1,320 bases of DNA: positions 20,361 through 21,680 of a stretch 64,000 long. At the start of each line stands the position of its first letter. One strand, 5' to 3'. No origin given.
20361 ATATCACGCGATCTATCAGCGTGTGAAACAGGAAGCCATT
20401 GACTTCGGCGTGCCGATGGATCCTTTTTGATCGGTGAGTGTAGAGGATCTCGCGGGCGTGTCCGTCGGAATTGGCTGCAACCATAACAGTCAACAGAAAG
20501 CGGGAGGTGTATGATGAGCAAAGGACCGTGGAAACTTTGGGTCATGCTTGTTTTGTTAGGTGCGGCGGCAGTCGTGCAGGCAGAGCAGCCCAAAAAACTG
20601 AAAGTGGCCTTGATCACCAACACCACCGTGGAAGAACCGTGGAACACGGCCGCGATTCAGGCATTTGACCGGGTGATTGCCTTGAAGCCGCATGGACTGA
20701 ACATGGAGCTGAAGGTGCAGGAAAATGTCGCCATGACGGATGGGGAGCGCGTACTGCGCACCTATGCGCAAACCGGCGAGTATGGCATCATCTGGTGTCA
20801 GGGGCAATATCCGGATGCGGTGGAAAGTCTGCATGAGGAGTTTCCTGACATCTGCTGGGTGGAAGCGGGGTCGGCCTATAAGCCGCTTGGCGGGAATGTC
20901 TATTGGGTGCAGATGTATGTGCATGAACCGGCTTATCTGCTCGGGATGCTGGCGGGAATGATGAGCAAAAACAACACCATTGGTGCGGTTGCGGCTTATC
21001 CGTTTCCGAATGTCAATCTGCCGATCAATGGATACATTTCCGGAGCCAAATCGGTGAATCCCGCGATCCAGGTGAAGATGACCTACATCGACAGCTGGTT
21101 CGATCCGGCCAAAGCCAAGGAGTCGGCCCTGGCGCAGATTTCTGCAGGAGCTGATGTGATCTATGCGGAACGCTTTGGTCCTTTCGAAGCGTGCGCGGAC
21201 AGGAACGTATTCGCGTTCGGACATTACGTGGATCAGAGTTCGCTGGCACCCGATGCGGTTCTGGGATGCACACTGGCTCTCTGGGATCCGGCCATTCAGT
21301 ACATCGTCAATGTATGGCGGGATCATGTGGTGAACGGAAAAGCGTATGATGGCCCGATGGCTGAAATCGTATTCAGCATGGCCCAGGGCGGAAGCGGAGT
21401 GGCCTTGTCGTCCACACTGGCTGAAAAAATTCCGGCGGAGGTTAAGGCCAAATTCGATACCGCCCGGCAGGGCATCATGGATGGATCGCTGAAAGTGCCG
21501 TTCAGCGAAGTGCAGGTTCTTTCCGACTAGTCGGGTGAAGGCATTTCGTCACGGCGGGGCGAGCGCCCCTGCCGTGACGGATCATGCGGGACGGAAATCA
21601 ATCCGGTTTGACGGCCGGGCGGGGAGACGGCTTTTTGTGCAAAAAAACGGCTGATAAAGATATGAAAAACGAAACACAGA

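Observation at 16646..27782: Candidate undescribed corrinoid-dependent demethylation module: MtaD-like deaminase, corrinoid protein, non-Pyl MtmB, BMP-type importer and RACo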

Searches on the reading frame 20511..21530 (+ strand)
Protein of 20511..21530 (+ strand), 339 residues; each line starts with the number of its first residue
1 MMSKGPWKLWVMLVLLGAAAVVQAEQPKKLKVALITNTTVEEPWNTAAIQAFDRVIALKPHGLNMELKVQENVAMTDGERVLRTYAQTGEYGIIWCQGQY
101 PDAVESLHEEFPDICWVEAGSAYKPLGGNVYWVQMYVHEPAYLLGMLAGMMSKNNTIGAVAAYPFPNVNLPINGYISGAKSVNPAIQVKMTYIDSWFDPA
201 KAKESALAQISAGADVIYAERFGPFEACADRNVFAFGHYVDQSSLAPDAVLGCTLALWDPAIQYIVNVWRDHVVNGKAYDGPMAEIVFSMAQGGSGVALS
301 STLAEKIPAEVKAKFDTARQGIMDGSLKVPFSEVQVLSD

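Call 4: search_protein_families(library=pfam, proteins=[window:20511-21530:+])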
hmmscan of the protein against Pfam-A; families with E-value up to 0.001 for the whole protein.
window:20511-21530:+ (339 aa): 1 family
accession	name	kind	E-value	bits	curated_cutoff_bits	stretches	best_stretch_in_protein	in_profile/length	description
PF02608.20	Bmp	-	4.1e-31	108.5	24.1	1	40-266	13-242/301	ABC transporter substrate-binding protein PnrA-like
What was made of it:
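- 20511..21530 (+): Periplasmic BMP-family substrate-binding protein, 339 aa, with a signal peptide. Pfam Bmp 108 bits (call 4).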

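Call 5: search_protein_families(library=ncbifam, proteins=[window:20511-21530:+])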
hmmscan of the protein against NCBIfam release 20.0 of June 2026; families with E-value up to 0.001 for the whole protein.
window:20511-21530:+ (339 aa): 1 family
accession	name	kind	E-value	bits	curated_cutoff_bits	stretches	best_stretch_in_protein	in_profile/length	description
NF047927.1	ABC_BMP_B6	equivalog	5e-20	71.9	400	1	43-330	17-300/314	putative B6 ABC transporter substrate-binding protein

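Call 32: search_solved_structures(query=window:20511-21530:+, max_evalue=0.001, show_alignments=2)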
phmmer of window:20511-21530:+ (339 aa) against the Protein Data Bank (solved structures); distinct sequences matched with E-value up to 0.001: 12.
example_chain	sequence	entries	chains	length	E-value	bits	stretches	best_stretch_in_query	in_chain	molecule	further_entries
6pi5_A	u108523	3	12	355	7.9e-28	100.9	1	29-265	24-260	Atrazine periplasmic binding protein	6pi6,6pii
3s99_A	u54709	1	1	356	1.4e-26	96.8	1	59-261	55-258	Basic membrane lipoprotein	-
7x0r_A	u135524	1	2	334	1.9e-17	66.7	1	28-334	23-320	Lbp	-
2hqb_A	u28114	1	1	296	7.3e-14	55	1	34-264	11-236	Transcriptional activator of comK gene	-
6yab_AAA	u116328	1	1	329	3.5e-12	49.5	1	86-222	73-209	Lipoprotein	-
6ya3_C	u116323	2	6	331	3.6e-12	49.4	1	86-222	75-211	Lipoprotein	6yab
6y9u_A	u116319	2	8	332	3.6e-12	49.4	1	86-222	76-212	Lipoprotein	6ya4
6yab_DDD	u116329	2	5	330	4.6e-12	49.1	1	86-222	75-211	Lipoprotein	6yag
4p98_A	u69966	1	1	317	1.5e-10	44.1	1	27-330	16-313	Extracellular solute-binding protein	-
9q1u_A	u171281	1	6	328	5.3e-09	39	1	87-270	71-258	Basic membrane protein A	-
6shu_A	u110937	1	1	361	1.1e-08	38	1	129-335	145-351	Basic membrane protein D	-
4iil_A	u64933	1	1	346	2.4e-06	30.3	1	98-224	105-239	Membrane lipoprotein TpN38(b)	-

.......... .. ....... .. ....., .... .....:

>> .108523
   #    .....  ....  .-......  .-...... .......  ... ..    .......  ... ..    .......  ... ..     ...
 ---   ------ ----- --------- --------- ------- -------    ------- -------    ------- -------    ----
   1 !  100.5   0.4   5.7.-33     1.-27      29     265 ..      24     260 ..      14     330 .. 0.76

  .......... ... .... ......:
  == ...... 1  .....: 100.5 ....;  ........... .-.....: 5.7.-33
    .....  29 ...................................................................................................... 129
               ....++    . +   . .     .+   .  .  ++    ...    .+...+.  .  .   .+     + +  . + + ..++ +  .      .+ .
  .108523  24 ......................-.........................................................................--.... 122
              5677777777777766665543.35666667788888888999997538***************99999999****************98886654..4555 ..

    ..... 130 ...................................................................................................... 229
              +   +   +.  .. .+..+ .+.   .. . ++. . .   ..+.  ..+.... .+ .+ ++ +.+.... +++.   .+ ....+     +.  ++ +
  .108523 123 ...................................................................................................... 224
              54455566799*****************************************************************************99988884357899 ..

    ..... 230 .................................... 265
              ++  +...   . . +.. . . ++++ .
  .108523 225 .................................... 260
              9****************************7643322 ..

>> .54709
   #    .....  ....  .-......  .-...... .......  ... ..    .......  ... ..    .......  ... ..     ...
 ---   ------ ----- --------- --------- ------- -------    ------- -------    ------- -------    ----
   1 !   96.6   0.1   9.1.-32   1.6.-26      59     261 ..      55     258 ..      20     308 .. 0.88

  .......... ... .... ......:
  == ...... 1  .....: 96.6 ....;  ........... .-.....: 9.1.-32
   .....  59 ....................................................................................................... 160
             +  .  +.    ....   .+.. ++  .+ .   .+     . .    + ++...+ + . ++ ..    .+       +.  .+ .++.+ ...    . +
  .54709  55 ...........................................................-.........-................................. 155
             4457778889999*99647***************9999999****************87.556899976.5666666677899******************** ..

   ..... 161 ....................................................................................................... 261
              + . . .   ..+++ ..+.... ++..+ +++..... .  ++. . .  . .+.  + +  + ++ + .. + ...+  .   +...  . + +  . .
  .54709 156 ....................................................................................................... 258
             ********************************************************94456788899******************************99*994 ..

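Call 66: find_homologous_proteins(query=window:20511-21530:+, max_evalue=1e-20)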
Query window:20511-21530:+ (339 aa): 688 proteins with E <= 1e-20 among 6563 candidates; the best 120 are listed.
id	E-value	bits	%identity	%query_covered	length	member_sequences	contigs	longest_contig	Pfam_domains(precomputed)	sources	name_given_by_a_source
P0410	9.5e-227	770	100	100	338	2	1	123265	PF02608.21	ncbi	-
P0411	3.9e-203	692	90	100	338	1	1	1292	PF02608.21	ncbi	-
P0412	2.2e-195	667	85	100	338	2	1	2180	PF02608.21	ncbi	-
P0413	1.0e-183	628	81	100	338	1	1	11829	PF02608.21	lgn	-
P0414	2.7e-183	627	80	100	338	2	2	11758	PF02608.21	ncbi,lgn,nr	ncbi:MAG: BMP family protein [Kiritimatiellae bacterium]|nr:BMP family protein [Kiritimatiellia bact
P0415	5.8e-151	521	66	98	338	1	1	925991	PF02608.21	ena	-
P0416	2.4e-139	482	65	93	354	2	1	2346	PF02608.21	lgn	-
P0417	4.8e-137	475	65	91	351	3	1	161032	PF02608.21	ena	-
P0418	2.7e-136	472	66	91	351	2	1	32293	PF02608.21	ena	-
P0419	3.9e-136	472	64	91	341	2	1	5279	PF02608.21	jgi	jgi:basic membrane lipoprotein Med (substrate-binding protein (PBP1-ABC) superfamily)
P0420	5.0e-133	462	63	91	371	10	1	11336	PF02608.21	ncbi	-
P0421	2.8e-128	446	60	92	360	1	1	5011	PF02608.21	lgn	-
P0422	2.9e-126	439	59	95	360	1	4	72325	PF02608.21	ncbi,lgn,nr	ncbi:MAG: BMP family ABC transporter substrate-binding protein [Chloroflexota bacterium]|nr:MAG: BMP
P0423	1.7e-125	437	56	100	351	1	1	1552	PF02608.21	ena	-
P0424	4.5e-125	435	53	94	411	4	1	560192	PF02608.21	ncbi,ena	-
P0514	6.7e-102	359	50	95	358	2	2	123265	PF02608.21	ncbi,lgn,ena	-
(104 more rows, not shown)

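Call 67: find_encoding_contigs(protein=P0514, flank=10000, max_places=2)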
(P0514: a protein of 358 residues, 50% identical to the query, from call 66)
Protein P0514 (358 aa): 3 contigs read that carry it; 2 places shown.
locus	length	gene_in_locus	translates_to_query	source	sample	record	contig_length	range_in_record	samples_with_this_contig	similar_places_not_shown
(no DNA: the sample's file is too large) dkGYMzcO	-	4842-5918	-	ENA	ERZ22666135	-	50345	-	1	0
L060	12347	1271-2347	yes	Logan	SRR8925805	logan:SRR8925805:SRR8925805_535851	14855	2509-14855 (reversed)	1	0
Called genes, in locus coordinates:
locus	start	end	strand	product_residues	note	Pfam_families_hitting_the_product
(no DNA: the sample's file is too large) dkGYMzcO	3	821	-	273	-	?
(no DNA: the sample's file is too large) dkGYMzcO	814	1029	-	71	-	-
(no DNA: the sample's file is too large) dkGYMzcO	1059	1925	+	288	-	PF00941:FAD_binding_5, PF03450:CO_deh_flav_C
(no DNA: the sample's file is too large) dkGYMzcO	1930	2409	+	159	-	PF00111:Fer2, PF13085:Fer2_3 (weak), PF01799:Fer2_2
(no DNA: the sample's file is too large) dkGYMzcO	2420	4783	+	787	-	PF01315:Ald_Xan_dh_C, PF02738:MoCoBD_1, PF20256:MoCoBD_2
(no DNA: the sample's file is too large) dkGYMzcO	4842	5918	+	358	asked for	PF02608:Bmp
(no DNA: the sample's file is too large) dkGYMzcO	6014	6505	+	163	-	-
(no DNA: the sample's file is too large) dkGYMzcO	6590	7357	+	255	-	PF01975:SurE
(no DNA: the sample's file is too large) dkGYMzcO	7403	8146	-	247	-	PF12728:HTH_17, PF00359:PTS_EIIA_2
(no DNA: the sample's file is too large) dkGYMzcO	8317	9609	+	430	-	PF13524:Glyco_trans_1_2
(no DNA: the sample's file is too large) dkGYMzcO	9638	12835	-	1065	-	PF04851:ResIII, PF00176:SNF2-rel_dom, PF00271:Helicase_C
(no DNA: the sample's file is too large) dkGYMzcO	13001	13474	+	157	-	-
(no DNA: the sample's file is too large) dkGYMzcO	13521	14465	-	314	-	PF00152:tRNA-synt_2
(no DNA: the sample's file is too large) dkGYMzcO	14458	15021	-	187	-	PF08207:EFP_N, PF01132:EFP, PF09285:Elong-fact-P_C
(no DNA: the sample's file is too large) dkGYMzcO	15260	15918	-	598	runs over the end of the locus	PF08439:Peptidase_M3_N, PF01432:Peptidase_M3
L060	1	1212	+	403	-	?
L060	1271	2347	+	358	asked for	PF02608:Bmp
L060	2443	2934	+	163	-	-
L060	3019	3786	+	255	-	PF01975:SurE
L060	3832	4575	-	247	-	PF12728:HTH_17, PF00359:PTS_EIIA_2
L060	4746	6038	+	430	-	PF13524:Glyco_trans_1_2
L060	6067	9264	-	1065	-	PF04851:ResIII, PF00176:SNF2-rel_dom, PF00271:Helicase_C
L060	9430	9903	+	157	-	-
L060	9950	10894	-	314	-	PF00152:tRNA-synt_2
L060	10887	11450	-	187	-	PF08207:EFP_N, PF01132:EFP, PF09285:Elong-fact-P_C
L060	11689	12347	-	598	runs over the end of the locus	PF08439:Peptidase_M3_N, PF01432:Peptidase_M3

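Call 68: find_encoding_contigs(protein=P0415, flank=10000, max_places=1)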
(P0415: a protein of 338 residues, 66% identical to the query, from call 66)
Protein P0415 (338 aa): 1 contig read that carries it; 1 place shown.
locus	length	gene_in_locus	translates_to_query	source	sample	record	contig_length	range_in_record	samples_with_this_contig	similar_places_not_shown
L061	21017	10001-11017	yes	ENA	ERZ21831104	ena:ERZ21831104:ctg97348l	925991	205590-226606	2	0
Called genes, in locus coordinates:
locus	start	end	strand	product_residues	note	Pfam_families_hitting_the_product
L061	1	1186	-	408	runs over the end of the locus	PF00072:Response_reg, PF00512:HisKA, PF02518:HATPase_c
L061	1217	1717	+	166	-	-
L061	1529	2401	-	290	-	PF00072:Response_reg, PF01627:Hpt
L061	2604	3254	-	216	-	-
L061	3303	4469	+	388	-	PF00078:RVT_1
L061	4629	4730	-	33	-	-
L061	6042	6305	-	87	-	PF10387:DUF2442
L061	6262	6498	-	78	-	PF13711:DUF4160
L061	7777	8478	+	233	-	PF02607:B12-binding_2, PF02310:B12-binding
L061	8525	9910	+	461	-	PF05369:MtmB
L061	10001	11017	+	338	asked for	PF02608:Bmp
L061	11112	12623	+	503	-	PF00005:ABC_tran, PF13304:AAA_21 (faint), PF00005:ABC_tran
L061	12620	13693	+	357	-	PF02653:BPD_transp_2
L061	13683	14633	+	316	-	PF02653:BPD_transp_2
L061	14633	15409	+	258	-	-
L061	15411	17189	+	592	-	PF00111:Fer2, PF17650:RACo_linker (weak), PF17651:Raco_middle, PF14574:RACo_C_ter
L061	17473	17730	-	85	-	PF07862:Nif11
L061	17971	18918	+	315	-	PF02311:AraC_binding (weak), PF12833:HTH_18, PF00165:HTH_AraC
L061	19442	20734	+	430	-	PF02566:OsmC (weak)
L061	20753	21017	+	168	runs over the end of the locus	PF01134:GIDA (weak), PF01266:DAO (weak), PF03486:HI0933_like (faint), PF07992:Pyr_redox_2, PF12831:FAD_oxidored (weak)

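Call 69: find_encoding_contigs(protein=P0424, flank=10000, max_places=1)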
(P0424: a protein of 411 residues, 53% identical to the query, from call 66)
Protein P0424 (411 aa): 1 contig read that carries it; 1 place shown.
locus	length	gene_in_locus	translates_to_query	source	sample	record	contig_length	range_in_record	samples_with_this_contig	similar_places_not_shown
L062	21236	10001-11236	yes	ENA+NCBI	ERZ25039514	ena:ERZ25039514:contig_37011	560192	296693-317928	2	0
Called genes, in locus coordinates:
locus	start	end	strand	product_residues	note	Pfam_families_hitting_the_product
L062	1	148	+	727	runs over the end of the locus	PF01315:Ald_Xan_dh_C, PF02738:MoCoBD_1, PF20256:MoCoBD_2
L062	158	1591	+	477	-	PF01979:Amidohydro_1, PF07969:Amidohydro_3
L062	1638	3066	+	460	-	PF01979:Amidohydro_1, PF07969:Amidohydro_3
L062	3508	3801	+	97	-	PF03450:CO_deh_flav_C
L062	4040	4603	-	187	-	-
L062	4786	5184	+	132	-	PF01315:Ald_Xan_dh_C, PF02738:MoCoBD_1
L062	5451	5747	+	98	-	PF02738:MoCoBD_1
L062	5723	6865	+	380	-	PF20256:MoCoBD_2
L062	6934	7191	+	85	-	PF02607:B12-binding_2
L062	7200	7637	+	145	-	PF02310:B12-binding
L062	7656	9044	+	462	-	PF05369:MtmB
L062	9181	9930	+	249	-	PF02608:Bmp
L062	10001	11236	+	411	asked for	PF02608:Bmp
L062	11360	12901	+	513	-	PF00005:ABC_tran, PF13304:AAA_21 (faint), PF00005:ABC_tran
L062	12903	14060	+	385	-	PF02653:BPD_transp_2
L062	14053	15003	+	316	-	PF02653:BPD_transp_2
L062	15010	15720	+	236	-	-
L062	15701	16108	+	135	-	PF00111:Fer2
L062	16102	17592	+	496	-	PF17650:RACo_linker, PF17651:Raco_middle, PF14574:RACo_C_ter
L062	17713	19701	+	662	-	PF02608:Bmp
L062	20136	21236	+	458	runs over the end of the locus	PF00005:ABC_tran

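Call 81: search_protein_families(library=ncbifam, max_evalue=1e-60, proteins=[L060:1-1212:+, L062:158-1591:+, L062:1690-3030:+])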
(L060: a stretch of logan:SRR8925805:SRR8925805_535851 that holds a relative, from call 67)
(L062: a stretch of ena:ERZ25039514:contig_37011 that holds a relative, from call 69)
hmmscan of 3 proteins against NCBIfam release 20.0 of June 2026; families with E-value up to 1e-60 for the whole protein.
L060:1-1212:+ (403 aa): 4 families
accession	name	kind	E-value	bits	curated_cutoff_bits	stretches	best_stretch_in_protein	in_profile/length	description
NF043082.1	XdhA_XDHase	equivalog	1.2e-98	331.1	780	1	2-389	371-755/758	xanthine dehydrogenase subunit XdhA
TIGR03313.1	Se_sel_red_Mo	hypoth_equivalog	2.9e-94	316.5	1101.9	1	2-388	567-951/951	molybdopterin-dependent oxidoreductase Mo/Fe-S-binding subunit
NF007426.0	PRK09970.1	equivalog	1.8e-91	307.4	916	1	3-388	375-757/761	xanthine dehydrogenase molybdenum-binding subunit XdhA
TIGR03194.1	4hydrxCoA_A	equivalog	3.9e-66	224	994.55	1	3-386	359-746/746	4-hydroxybenzoyl-CoA reductase subunit alpha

L062:158-1591:+ (477 aa): 7 families
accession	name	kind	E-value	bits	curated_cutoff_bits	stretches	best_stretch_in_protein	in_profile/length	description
NF006055.0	PRK08203.1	equivalog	1.7e-183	610.3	532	1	3-450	5-453/455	8-oxoguanine deaminase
NF009059.0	PRK12393.1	equivalog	7e-111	371.2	543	1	7-450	10-458/460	amidohydrolase family protein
NF005557.0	PRK07228.1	equivalog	9.6e-83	278.3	522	1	12-452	10-442/445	5'-deoxyadenosine deaminase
NF004701.0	PRK06038.1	equivalog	5.3e-72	242.9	609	1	3-451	5-430/432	N-ethylammeline chlorohydrolase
NF006549.0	PRK09045.1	equivalog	1.1e-67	228.5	540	1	15-445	20-437/444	TRZ/ATZ family hydrolase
NF006056.0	PRK08204.1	subfamily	6.6e-61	206.4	391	1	12-453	12-446/449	hypothetical protein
NF006252.0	PRK08393.1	equivalog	9.8e-61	206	617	0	24-445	20-421/424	N-ethylammeline chlorohydrolase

L062:1690-3030:+ (447 aa): 5 families
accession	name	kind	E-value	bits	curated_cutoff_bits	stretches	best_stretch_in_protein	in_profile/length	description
NF006055.0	PRK08203.1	equivalog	6.4e-177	588.6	532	1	2-433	21-453/455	8-oxoguanine deaminase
NF009059.0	PRK12393.1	equivalog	4.7e-106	355.2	543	1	8-432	29-457/460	amidohydrolase family protein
NF005557.0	PRK07228.1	equivalog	3.5e-79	266.6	522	1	3-436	17-443/445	5'-deoxyadenosine deaminase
NF004701.0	PRK06038.1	equivalog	1.8e-67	228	609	1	5-434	21-430/432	N-ethylammeline chlorohydrolase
NF006549.0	PRK09045.1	equivalog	7.7e-64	215.9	540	1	3-429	25-438/444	TRZ/ATZ family hydrolase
